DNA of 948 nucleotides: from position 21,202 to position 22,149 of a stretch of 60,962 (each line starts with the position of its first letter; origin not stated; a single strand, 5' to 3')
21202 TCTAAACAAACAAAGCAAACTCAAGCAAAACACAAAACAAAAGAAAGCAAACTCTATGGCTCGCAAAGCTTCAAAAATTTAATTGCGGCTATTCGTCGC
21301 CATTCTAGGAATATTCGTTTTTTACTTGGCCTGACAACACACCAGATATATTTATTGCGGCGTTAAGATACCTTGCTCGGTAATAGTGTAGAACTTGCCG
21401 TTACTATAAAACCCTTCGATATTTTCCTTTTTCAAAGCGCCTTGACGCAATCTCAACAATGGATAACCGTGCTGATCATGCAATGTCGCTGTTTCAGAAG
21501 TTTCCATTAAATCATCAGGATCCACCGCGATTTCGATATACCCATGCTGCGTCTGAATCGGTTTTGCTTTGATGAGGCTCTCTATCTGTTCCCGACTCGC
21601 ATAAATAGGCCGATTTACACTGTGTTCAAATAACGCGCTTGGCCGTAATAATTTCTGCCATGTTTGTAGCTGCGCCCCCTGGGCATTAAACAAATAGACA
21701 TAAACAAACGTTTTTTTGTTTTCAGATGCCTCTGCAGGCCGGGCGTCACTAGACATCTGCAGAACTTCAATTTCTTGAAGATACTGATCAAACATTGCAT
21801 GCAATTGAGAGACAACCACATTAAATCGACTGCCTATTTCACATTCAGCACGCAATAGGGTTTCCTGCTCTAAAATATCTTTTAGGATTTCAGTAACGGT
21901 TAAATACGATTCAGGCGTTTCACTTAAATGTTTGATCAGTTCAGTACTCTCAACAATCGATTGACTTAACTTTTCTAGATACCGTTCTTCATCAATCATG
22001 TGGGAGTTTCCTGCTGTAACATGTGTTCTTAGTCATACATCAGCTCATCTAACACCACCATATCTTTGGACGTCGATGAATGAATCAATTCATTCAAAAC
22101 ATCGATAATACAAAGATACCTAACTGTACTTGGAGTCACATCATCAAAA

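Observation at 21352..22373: No icmR/FIR gene in the conserved slot between icmS and icmQ, and IcmQ has an extended N-terminus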

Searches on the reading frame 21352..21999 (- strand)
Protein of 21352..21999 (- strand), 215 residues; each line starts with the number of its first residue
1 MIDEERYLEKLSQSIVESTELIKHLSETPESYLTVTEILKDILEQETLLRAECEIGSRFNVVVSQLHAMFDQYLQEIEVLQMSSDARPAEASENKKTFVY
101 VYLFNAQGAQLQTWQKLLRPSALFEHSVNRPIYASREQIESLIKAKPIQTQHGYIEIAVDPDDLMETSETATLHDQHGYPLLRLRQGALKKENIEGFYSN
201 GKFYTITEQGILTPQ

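Call 3: search_protein_families(library=pfam, proteins=[window:21352-21999:-], max_evalue=0.01)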
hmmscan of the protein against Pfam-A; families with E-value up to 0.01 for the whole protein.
window:21352-21999:- (215 aa): 1 family
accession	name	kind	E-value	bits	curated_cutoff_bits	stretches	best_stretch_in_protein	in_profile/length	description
PF09475.16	Dot_icm_IcmQ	-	1.5e-20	73.9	25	1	61-207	23-172/179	Dot/Icm secretion system protein (dot_icm_IcmQ)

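Call 5: search_solved_structures(query=window:21352-21999:-, max_evalue=1, show_alignments=2)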
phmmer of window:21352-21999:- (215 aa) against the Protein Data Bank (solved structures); distinct sequences matched with E-value up to 1: 2.
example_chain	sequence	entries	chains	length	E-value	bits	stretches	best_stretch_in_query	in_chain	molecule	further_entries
4eyy_Q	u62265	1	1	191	8.8e-15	58.8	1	58-202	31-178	IcmQ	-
2e0i_A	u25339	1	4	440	0.44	14.1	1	31-157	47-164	432aa long hypothetical deoxyribodipyrimidine photolyase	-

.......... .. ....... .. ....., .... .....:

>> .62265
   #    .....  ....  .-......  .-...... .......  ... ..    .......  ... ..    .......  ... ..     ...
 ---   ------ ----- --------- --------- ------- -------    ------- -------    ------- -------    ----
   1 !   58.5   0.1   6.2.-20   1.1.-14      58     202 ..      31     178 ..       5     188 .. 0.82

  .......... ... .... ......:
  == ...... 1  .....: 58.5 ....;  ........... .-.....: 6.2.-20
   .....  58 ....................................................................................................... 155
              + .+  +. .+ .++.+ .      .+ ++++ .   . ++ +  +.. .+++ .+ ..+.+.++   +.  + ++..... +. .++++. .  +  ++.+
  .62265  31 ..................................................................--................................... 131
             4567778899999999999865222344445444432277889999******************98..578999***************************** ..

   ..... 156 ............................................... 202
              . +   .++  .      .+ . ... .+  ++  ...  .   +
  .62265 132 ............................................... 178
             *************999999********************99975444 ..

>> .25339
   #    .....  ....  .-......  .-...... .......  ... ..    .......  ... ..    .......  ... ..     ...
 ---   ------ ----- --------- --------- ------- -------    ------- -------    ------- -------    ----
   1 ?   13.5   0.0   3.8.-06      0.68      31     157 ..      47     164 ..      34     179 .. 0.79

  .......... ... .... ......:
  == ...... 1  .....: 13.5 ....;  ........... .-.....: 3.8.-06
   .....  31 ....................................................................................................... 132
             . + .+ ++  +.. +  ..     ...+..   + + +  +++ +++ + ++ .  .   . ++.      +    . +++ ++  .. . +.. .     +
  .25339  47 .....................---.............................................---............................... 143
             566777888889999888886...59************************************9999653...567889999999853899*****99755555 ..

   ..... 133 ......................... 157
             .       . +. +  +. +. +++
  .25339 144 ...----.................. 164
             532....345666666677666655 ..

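Call 6: find_homologous_proteins(query=window:21352-21999:-, max_evalue=0.001)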
Query window:21352-21999:- (215 aa): 32 proteins with E <= 0.001 among 304 candidates.
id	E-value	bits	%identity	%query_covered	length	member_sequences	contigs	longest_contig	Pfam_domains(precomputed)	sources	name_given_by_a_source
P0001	2.4e-134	464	100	100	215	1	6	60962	PF09475.18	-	-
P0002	4.0e-46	176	43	98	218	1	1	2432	PF09475.18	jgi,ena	-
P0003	2.9e-45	173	43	99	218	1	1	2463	PF09475.18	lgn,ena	-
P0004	5.1e-45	172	46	93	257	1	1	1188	PF09475.18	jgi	jgi:intracellular multiplication protein IcmQ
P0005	1.7e-43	167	42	99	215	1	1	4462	PF09475.18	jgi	-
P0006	5.0e-43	166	41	99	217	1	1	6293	PF09475.18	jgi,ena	-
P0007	1.9e-42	164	42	98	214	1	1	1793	PF09475.18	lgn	-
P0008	8.0e-41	158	39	100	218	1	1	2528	PF09475.18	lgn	-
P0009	1.3e-40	158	40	99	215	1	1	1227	PF09475.18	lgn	-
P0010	3.5e-40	156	40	99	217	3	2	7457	PF09475.18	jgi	jgi:hypothetical protein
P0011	8.4e-40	155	40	97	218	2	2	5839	PF09475.18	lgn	-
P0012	4.0e-39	153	41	96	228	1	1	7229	PF09475.18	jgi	jgi:hypothetical protein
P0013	7.0e-36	142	39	83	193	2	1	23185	PF09475.18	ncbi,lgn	-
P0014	2.9e-35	140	38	87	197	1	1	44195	PF09475.18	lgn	-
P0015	5.8e-35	139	37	99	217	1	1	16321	PF09475.18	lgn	-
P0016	1.3e-33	135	37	99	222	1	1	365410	PF09475.18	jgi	jgi:hypothetical protein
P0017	6.5e-33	133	36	99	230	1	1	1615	PF09475.18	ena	-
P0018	1.5e-32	131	36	83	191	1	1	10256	PF09475.18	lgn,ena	-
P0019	2.0e-32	131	36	100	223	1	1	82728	PF09475.18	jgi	jgi:hypothetical protein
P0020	4.8e-32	130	36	83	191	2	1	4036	PF09475.18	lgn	-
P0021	1.9e-31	128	36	83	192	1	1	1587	PF09475.18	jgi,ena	-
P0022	9.6e-31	126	37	83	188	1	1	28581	PF09475.18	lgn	-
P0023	4.8e-30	123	35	97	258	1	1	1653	PF09475.18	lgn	-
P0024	5.2e-30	123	40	83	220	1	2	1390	PF09475.18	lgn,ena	-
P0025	7.3e-30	123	33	82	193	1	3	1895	PF09475.18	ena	-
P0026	1.8e-29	122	36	83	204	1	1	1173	PF09475.18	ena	-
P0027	1.2e-27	116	42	72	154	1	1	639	PF09475.18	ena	-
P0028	1.0e-26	113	35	87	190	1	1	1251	PF09475.18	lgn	-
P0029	2.1e-26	111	33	95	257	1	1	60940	PF09475.18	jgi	jgi:hypothetical protein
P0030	3.5e-26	111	33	87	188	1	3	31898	PF09475.18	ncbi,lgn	ncbi:MAG: type IVB secretion system protein IcmQ [Gammaproteobacteria bacterium]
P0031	4.8e-26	110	31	89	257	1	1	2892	PF09475.18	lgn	-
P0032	7.3e-22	97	34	65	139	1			PF09475.18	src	-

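Call 8: find_related_loci(query=A1, collection=genome_contigs, flank=5000)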
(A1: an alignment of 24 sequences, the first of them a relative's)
Query A1 (215 aa) in genome_contigs; peptide patterns used: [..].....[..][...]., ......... (x = any residue, [..] = any of these).
29 stretches matched a pattern; 23 encode a relative of the query (tblastn E <= 1e-3); 23 distinct loci.
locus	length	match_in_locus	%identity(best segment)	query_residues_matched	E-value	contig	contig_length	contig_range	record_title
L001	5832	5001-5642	40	1-213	1e-47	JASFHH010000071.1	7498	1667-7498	MAG: Gammaproteobacteria bacterium isolate D0608M12metaG_sub_Bin_249 D0608M12metaG_FD_scaffold_867_c1, whole genome shot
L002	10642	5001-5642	40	1-213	5e-47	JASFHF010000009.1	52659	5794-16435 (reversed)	MAG: Gammaproteobacteria bacterium isolate D0608M12metaG_Bin_574 D0608M12metaG_FD_scaffold_26_c1, whole genome shotgun s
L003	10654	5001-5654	39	1-213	1e-44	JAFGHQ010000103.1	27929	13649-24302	MAG: Gammaproteobacteria bacterium isolate Zod_Metabat.15 k87_12726014, whole genome shotgun sequence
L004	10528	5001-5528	39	35-212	1e-41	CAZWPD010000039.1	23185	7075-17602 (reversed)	MAG TPA_asm: uncultured Coxiellaceae bacterium isolate SRP242652_co2_152 genome assembly, contig: NODE_2487_length_23185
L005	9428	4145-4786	37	1-210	4e-39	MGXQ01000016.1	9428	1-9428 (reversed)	MAG: Gammaproteobacteria bacterium RIFCSPHIGHO2_02_FULL_42_13 rifcsphigho2_02_scaffold_16235, whole genome shotgun seque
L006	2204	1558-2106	35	29-210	6e-38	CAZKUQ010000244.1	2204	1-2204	MAG TPA_asm: uncultured Coxiellaceae bacterium isolate SRP011637_co1_113 genome assembly, contig: NODE_25703_length_2204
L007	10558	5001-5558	34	25-212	1e-37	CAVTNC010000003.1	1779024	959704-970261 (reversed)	MAG: uncultured Gammaproteobacteria bacterium isolate MFD02248.bin.1.60 genome assembly, contig: contig_5076, whole geno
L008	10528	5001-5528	38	35-212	4e-36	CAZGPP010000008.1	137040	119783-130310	MAG TPA_asm: uncultured Coxiellaceae bacterium isolate SRP242652_co2_27 genome assembly, contig: NODE_140_length_137040_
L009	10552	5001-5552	37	25-210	3e-35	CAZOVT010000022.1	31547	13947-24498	MAG TPA_asm: uncultured Coxiellaceae bacterium isolate SRP344714_co1_408 genome assembly, contig: NODE_2830_length_31547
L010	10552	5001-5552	30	30-214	1e-33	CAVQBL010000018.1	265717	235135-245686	MAG: uncultured Gammaproteobacteria bacterium isolate MFD01633.bin.1.46 genome assembly, contig: contig_78023, whole gen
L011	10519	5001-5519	34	35-210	3e-32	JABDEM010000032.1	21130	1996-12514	MAG: Gammaproteobacteria bacterium isolate BWMinHeated_Nextera66_MAG4 3300020927.a:Ga0207134_1136, whole genome shotgun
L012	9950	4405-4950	33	25-210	5e-32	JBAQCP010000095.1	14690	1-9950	MAG: Gammaproteobacteria bacterium isolate MFD12018_ilm_asm_bin15 k127_45514, whole genome shotgun sequence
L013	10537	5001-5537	32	30-210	4e-31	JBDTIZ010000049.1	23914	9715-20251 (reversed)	MAG: Gammaproteobacteria bacterium isolate cluster2_bin.40 k127_2560855, whole genome shotgun sequence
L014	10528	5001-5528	31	35-210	2e-30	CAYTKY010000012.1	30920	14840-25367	MAG TPA_asm: uncultured Coxiellaceae bacterium isolate SRP242652_co2_202 genome assembly, contig: NODE_1690_length_30920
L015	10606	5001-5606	30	7-212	6e-30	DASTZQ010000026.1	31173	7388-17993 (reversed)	MAG TPA_asm: Gammaproteobacteria bacterium isolate SMAG_U2473 k141_555192, whole genome shotgun sequence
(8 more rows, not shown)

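Call 19: find_homologous_proteins(query=A1, max_evalue=0.001)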
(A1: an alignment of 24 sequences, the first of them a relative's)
Query A1 (24 sequences) (215 aa, profile of the alignment): 351 proteins with E <= 0.001 among 5853 candidates; the best 120 are listed.
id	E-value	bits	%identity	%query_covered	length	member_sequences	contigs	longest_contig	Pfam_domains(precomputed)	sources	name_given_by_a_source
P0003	2.5e-82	294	43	99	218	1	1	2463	PF09475.18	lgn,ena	-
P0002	4.2e-82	293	43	98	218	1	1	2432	PF09475.18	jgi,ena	-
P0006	1.5e-81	291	41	99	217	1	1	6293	PF09475.18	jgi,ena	-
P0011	1.4e-79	285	40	97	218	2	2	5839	PF09475.18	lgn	-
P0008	3.5e-79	283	39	100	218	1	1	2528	PF09475.18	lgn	-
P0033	8.4e-77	275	41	100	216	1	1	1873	PF09475.18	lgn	-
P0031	1.2e-76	275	31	89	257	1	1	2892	PF09475.18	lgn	-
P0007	2.7e-76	274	42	98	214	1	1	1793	PF09475.18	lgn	-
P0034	6.7e-76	273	43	99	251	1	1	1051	PF09475.18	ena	-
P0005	8.7e-76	272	42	99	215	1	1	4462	PF09475.18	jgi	-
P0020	3.6e-75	270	36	83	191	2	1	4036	PF09475.18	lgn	-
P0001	5.3e-75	270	100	100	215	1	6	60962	PF09475.18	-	-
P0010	1.2e-74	268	40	99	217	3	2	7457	PF09475.18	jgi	jgi:hypothetical protein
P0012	1.3e-74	268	41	96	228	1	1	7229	PF09475.18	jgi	jgi:hypothetical protein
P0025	2.5e-74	267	33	82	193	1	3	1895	PF09475.18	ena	-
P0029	4.6e-74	267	33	95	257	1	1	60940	PF09475.18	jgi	jgi:hypothetical protein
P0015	1.0e-73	265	37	99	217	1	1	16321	PF09475.18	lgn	-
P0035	1.9e-73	264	40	99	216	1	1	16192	PF09475.18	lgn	-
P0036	1.2e-72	262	35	87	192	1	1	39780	PF09475.18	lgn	-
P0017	1.6e-72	262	36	99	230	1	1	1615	PF09475.18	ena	-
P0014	1.6e-72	262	38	87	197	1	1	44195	PF09475.18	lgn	-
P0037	1.8e-72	261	40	99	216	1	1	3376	PF09475.18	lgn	-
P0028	1.9e-72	261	35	87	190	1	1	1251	PF09475.18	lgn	-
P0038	3.6e-72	260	36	83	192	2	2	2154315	PF09475.18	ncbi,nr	ncbi:type IVB secretion system protein IcmQ [Aquicella lusitana]|nr:type IVB secretion system protei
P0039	4.7e-72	260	40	99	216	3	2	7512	PF09475.18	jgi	jgi:hypothetical protein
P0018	6.7e-72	259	36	83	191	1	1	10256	PF09475.18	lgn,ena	-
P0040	8.3e-72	259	40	99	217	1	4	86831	PF09475.18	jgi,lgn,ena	jgi:hypothetical protein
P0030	8.6e-72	259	33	87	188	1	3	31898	PF09475.18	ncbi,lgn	ncbi:MAG: type IVB secretion system protein IcmQ [Gammaproteobacteria bacterium]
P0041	9.3e-72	259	35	99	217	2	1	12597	PF09475.18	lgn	-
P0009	9.4e-72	259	40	99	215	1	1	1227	PF09475.18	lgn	-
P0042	1.1e-71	259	37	98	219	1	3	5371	PF09475.18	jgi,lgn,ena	-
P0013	2.1e-71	258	39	83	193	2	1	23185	PF09475.18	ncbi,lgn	-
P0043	4.0e-71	257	32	89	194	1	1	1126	PF09475.18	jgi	jgi:intracellular multiplication protein IcmQ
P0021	4.6e-71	257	36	83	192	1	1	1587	PF09475.18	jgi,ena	-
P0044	8.9e-71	256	35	83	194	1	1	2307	PF09475.18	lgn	-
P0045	1.1e-70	256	40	97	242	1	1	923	PF09475.18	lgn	-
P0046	1.1e-70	255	39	81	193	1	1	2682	PF09475.18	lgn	-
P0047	1.3e-70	255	34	83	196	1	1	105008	PF09475.18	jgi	jgi:hypothetical protein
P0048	1.4e-70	255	31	98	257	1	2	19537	PF09475.18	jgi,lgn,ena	jgi:hypothetical protein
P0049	1.4e-70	255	37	83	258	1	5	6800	PF09475.18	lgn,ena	-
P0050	1.5e-70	255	38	99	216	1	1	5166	PF09475.18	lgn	-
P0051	1.6e-70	255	32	87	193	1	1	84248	PF09475.18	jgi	jgi:intracellular multiplication protein IcmQ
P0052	1.8e-70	255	37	85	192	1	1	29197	PF09475.18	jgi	jgi:hypothetical protein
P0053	1.9e-70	255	32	80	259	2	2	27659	PF09475.18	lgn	-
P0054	2.2e-70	255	31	87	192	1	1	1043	PF09475.18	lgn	-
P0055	2.6e-70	254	34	86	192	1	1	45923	PF09475.18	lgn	-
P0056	2.9e-70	254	44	82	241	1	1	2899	PF09475.18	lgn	-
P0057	3.5e-70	254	30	81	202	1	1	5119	PF09475.18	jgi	jgi:intracellular multiplication protein IcmQ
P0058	3.6e-70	254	35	82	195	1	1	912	PF09475.18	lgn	-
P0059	4.6e-70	253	36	81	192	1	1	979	PF09475.18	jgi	jgi:hypothetical protein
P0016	5.0e-70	253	37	99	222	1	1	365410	PF09475.18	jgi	jgi:hypothetical protein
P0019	5.7e-70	253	36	100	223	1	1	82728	PF09475.18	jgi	jgi:hypothetical protein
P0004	6.0e-70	253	46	93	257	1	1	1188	PF09475.18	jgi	jgi:intracellular multiplication protein IcmQ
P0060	8.6e-70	253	41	99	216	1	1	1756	PF09475.18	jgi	-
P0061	9.1e-70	252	36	82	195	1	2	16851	PF09475.18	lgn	-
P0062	9.4e-70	252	39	98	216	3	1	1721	PF09475.18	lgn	-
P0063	1.1e-69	252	30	88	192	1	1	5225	PF09475.18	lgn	-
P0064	1.4e-69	252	35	83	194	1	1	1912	PF09475.18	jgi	jgi:hypothetical protein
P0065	1.7e-69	252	35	78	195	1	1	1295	PF09475.18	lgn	-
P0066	1.8e-69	252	40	99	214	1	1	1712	PF09475.18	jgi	jgi:hypothetical protein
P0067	2.2e-69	251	39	83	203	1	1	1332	PF09475.18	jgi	-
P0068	2.4e-69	251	36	89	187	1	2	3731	PF09475.18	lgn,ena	-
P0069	2.4e-69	251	34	85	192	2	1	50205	PF09475.18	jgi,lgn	-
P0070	2.7e-69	251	35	81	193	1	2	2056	PF09475.18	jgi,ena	jgi:hypothetical protein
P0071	2.8e-69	251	33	81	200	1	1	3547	PF09475.18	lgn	-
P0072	3.0e-69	251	34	81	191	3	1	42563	PF09475.18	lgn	-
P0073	5.1e-69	250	34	87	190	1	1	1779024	PF09475.18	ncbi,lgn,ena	-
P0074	6.0e-69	250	34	83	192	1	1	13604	PF09475.18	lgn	-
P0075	6.7e-69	250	45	97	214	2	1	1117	PF09475.18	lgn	-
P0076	6.7e-69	250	29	83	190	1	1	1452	PF09475.18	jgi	jgi:hypothetical protein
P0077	6.8e-69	250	30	83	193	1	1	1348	PF09475.18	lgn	-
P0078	6.8e-69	250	31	89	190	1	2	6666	PF09475.18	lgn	-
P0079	7.1e-69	250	34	89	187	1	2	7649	PF09475.18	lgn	-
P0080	8.9e-69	249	35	83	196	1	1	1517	PF09475.18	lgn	-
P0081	9.8e-69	249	38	83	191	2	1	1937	PF09475.18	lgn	-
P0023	1.2e-68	249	35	97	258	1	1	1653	PF09475.18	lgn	-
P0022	1.5e-68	249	37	83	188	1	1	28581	PF09475.18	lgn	-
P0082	1.5e-68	248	36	74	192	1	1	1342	PF09475.18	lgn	-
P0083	1.6e-68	248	35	88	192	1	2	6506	PF09475.18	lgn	-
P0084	1.8e-68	248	37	82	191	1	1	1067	PF09475.18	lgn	-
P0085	1.8e-68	248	34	80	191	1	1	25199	PF09475.18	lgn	-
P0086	1.9e-68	248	32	83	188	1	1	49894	PF09475.18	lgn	-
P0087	1.9e-68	248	31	84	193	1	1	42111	PF09475.18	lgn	-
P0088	2.2e-68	248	34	81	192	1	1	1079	PF09475.18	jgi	jgi:hypothetical protein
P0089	2.7e-68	248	34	81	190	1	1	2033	PF09475.18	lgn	-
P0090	2.7e-68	248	32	80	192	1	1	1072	PF09475.18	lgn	-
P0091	2.8e-68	248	32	82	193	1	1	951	PF09475.18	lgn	-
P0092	2.9e-68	248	32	82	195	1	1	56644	PF09475.18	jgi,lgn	-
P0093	3.9e-68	247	38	82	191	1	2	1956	PF09475.18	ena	-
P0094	4.0e-68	247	32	87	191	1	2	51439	PF09475.18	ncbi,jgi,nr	ncbi:MAG TPA: type IVB secretion system protein IcmQ [Gammaproteobacteria bacterium]|jgi:hypothetica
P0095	4.1e-68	247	34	83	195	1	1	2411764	PF09475.18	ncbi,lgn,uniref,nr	ncbi:hypothetical protein AQUSIP_04000 [Aquicella siphonis]|uniref:Dot/Icm secretion system protein 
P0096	4.1e-68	247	36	89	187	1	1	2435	PF09475.18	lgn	-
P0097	4.8e-68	247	34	81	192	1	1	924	PF09475.18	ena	-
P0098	5.5e-68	247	34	75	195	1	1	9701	PF09475.18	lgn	-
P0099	6.8e-68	246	39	82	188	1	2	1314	PF09475.18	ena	-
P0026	8.3e-68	246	36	83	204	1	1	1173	PF09475.18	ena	-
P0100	9.3e-68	246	38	82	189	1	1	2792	PF09475.18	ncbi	-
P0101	9.5e-68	246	32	79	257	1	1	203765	PF09475.18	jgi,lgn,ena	-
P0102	1.0e-67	246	32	87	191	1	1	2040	PF09475.18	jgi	jgi:hypothetical protein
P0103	1.1e-67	246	34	80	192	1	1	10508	PF09475.18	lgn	-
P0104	1.1e-67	246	35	84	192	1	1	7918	PF09475.18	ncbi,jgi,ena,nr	ncbi:MAG: type IVB secretion system protein IcmQ [Gammaproteobacteria bacterium]|nr:type IVB secreti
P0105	1.4e-67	245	34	83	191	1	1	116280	PF09475.18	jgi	jgi:hypothetical protein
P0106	1.4e-67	245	32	88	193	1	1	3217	PF09475.18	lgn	-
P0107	1.4e-67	245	33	81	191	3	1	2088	PF09475.18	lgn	-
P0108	1.4e-67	245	33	82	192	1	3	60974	PF09475.18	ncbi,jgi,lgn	-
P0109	1.5e-67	245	38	82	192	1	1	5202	PF09475.18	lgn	-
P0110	1.7e-67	245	33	84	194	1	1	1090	PF09475.18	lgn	-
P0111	1.7e-67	245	36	82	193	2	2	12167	PF09475.18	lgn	-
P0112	1.9e-67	245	35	86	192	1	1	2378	PF09475.18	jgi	jgi:intracellular multiplication protein IcmQ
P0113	2.0e-67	245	35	82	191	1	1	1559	PF09475.18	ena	-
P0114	2.1e-67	245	34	82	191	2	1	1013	PF09475.18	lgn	-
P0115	2.2e-67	245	35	83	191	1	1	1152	PF09475.18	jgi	jgi:CRISPR/Cas system-associated exonuclease Cas4 (RecB family)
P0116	2.2e-67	245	39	86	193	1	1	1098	PF09475.18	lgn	-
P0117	2.2e-67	245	34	81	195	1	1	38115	PF09475.18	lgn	-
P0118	2.3e-67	245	35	87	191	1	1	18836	PF09475.18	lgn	-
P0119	2.9e-67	244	34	83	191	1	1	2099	PF09475.18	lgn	-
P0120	2.9e-67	244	35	82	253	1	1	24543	PF09475.18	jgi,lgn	-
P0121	3.0e-67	244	38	83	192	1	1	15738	PF09475.18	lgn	-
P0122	3.2e-67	244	34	80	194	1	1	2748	PF09475.18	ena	-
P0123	3.3e-67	244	30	89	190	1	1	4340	PF09475.18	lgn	-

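Call 28: find_encoding_contigs(protein=P0016, flank=4000, max_places=2)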
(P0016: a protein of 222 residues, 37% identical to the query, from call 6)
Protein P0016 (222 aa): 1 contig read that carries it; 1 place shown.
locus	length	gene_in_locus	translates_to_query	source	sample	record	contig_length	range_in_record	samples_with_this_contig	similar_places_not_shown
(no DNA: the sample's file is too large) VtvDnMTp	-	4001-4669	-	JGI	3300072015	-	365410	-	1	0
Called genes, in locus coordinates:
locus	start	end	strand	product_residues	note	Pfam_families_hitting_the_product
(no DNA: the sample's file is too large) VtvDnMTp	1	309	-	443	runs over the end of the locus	-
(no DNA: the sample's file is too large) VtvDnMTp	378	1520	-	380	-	PF00437:T2SSE, PF25199:nSTAND_NTPase5 (faint)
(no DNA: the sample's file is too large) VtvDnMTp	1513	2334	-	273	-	PF16932:T4SS_TraI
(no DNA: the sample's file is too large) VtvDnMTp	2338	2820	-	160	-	PF16816:DotD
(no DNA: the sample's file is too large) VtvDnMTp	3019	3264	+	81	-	PF28014:IcmT_2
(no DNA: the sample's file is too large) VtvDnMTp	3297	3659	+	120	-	PF12608:T4bSS_IcmS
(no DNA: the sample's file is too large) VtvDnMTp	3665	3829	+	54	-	-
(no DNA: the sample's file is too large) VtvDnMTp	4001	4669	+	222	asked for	PF09475:Dot_icm_IcmQ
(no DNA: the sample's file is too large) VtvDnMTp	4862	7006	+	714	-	PF13328:HD_4, PF01966:HD, PF04607:RelA_SpoT, PF02824:TGS, PF19296:RelA_AH, PF28438:RelA_RIS, PF13291:ACT_4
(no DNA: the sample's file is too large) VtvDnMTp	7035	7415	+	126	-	PF01042:Ribonuc_L-PSP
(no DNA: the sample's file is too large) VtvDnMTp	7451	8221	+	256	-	PF10988:DUF2807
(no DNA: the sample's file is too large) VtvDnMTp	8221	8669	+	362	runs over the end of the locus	PF03033:Glyco_transf_28, PF04101:Glyco_tran_28_C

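Call 29: find_encoding_contigs(protein=P0019, flank=4000, max_places=2)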
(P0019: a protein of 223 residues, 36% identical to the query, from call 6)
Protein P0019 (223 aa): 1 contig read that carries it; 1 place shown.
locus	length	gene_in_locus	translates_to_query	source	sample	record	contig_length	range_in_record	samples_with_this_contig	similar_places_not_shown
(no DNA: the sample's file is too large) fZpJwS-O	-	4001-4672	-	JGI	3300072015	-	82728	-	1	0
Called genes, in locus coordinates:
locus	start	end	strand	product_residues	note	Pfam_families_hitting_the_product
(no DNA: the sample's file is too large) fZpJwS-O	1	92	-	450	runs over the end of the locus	PF02028:BCCT (weak)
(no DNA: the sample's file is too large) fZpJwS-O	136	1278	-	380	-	PF00437:T2SSE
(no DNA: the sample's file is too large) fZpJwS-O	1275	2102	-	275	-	PF16932:T4SS_TraI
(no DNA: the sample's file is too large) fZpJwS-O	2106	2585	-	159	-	PF16816:DotD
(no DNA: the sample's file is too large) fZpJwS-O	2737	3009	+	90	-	PF28014:IcmT_2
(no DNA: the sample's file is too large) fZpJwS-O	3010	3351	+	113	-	PF12608:T4bSS_IcmS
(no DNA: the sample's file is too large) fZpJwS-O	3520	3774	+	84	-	-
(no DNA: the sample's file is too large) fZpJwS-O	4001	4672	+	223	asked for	PF09475:Dot_icm_IcmQ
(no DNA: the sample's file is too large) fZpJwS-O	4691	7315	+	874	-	PF08448:PAS_4, PF13426:PAS_9 (faint), PF00989:PAS (faint), PF08447:PAS_3, PF01590:GAF (weak), PF13185:GAF_2, PF00990:GGDEF, PF00563:EAL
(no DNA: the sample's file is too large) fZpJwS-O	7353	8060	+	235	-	PF02224:Cytidylate_kin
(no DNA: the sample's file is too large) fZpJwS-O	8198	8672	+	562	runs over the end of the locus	PF17092:PCB_OB (faint), PF21710:Spt6_S1 (faint), PF00575:S1 (weak), PF13509:S1_2 (faint), PF00575:S1, PF23459:S1_RRP5 (weak), PF00575:S1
